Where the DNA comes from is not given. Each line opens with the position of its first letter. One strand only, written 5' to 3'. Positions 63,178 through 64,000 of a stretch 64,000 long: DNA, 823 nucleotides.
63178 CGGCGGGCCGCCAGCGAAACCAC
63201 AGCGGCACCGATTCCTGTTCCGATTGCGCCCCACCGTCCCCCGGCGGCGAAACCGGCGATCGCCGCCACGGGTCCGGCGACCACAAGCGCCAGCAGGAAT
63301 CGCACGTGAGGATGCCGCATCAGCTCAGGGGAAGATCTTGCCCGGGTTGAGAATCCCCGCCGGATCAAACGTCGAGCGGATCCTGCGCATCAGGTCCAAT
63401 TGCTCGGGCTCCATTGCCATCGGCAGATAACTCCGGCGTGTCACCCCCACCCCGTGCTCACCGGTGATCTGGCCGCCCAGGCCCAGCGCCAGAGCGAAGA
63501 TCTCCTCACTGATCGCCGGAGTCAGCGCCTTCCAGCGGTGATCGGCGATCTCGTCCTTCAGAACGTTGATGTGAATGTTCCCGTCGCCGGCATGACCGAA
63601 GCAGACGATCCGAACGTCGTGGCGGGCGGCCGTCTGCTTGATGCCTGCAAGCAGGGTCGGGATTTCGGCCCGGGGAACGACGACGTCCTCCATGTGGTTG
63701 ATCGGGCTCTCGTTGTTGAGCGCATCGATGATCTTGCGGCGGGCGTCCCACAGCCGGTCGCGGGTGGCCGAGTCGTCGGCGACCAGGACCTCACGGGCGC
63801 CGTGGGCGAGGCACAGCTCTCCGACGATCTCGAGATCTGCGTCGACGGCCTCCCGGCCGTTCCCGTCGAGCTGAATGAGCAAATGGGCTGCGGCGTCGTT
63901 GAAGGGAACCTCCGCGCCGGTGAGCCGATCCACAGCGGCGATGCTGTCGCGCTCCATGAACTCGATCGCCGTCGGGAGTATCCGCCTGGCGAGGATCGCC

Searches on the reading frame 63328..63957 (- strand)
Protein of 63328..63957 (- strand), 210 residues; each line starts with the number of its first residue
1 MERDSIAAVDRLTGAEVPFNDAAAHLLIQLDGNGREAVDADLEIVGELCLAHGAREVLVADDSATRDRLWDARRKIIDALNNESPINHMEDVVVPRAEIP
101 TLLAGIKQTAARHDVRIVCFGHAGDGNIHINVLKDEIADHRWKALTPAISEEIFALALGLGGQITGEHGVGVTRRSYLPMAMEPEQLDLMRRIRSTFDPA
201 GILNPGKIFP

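Call 40: find_encoding_contigs(protein=window:63328-63957:-, flank=10000, max_places=3)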
Protein window:63328-63957:- (210 aa): no gene with exactly this product is on record in the collection.
